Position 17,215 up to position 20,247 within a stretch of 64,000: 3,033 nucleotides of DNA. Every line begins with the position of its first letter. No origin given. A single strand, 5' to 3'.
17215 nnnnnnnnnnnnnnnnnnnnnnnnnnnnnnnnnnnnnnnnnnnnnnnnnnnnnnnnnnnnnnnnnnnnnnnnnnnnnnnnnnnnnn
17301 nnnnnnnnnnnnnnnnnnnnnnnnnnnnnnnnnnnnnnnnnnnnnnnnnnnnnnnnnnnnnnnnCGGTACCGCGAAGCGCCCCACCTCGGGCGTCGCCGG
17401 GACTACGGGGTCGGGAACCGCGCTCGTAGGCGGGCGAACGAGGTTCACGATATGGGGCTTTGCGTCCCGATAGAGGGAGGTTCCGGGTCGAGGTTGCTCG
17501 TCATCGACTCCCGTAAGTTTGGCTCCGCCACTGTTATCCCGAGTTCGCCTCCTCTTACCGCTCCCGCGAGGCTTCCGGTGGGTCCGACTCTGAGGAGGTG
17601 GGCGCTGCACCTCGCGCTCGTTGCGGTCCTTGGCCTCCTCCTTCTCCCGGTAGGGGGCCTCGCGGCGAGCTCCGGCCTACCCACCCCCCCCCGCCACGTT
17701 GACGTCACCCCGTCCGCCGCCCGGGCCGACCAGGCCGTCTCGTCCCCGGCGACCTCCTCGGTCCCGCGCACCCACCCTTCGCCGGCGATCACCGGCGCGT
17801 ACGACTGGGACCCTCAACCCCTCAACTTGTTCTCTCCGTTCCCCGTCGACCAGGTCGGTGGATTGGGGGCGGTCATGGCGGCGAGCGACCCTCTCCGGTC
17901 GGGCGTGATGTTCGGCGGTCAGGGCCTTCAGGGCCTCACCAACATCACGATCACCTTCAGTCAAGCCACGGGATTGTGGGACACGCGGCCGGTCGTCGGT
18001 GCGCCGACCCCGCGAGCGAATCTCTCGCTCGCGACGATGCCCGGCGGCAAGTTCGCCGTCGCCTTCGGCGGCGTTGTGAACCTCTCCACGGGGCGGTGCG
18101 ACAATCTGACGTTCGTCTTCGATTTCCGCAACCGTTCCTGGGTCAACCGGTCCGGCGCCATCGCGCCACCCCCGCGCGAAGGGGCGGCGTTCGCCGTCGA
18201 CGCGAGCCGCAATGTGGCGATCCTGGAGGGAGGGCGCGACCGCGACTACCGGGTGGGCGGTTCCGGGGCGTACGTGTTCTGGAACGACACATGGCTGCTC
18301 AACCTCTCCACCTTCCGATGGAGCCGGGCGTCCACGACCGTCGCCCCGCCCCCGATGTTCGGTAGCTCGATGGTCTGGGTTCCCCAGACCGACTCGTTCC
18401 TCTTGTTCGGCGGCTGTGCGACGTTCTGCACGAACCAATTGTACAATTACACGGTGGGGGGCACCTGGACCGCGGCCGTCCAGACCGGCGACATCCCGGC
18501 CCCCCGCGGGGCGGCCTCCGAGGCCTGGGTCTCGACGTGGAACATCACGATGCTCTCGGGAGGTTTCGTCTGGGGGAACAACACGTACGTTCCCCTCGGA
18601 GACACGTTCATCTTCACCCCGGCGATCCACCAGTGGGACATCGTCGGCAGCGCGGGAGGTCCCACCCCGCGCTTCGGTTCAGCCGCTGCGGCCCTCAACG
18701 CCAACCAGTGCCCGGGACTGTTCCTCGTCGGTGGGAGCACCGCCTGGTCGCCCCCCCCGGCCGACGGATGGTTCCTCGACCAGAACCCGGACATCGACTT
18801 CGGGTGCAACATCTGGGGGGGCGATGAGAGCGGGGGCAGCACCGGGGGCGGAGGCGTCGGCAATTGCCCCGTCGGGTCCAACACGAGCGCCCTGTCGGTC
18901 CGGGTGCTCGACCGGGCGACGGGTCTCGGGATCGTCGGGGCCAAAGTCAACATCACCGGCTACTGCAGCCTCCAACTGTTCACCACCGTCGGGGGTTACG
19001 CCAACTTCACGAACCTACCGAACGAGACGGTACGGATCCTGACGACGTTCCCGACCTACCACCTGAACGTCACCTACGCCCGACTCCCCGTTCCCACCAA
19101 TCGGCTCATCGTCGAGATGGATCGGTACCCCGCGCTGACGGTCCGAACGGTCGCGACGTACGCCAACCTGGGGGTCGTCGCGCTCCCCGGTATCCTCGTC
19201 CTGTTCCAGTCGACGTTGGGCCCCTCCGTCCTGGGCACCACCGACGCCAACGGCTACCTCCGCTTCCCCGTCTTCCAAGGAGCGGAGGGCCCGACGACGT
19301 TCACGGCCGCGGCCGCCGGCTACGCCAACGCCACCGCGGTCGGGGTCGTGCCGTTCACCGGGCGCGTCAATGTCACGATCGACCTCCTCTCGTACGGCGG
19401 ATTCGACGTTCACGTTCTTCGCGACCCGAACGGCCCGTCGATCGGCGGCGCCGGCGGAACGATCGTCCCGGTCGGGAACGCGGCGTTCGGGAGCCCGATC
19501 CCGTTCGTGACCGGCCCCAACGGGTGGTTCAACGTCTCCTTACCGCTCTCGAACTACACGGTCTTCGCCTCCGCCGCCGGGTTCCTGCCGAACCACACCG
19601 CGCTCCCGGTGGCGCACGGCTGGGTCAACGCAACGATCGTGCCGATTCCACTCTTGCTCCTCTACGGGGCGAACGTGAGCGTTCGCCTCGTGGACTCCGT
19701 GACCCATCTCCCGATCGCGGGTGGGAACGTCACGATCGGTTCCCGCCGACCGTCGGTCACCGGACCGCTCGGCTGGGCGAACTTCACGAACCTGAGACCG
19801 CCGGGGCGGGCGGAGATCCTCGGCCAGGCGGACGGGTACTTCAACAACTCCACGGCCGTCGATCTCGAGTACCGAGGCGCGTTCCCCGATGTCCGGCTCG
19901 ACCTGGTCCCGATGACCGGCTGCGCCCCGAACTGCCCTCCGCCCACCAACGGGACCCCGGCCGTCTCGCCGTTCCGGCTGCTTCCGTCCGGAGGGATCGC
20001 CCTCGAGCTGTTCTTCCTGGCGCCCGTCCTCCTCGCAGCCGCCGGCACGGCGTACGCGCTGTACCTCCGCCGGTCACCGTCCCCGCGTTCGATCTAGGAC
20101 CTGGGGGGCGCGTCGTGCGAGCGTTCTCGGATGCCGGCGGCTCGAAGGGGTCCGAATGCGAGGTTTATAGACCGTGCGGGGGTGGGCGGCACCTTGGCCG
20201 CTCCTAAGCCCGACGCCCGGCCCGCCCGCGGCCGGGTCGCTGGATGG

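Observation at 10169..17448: Canonical bacterial-type oxidative pentose-phosphate operon (pgi-gnd-zwf-pgl) fused to a glucoamylase gene in an archaeal context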

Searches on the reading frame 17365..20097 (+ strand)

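Call 11: search_protein_families(library=pfam, proteins=[window:17365-20097:+])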
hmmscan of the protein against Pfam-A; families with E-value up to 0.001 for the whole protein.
window:17365-20097:+ (910 aa): 5 families
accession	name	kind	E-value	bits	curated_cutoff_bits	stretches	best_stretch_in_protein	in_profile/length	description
PF24681.1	Kelch_KLHDC2_KLHL20_DRC7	-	8.4e-44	149.9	50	2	228-457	8-221/221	KLHDC2/KLHL20/DRC7 Kelch-repeats domain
PF13620.12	CarboxypepD_reg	-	7.2e-14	52.3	32.3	0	703-750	21-70/82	Carboxypeptidase regulatory-like domain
PF24981.1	Beta-prop_ATRN-LZTR1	-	1.1e-13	51.5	50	1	182-457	3-279/289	Attractin/LZTR1 beta-propeller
PF13415.12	Kelch_3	-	1.3e-06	28.9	22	0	343-381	2-40/48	Galactose oxidase, central domain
PF13418.12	Kelch_4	-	0.00032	21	21.6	0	295-330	25-48/49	Galactose oxidase, central domain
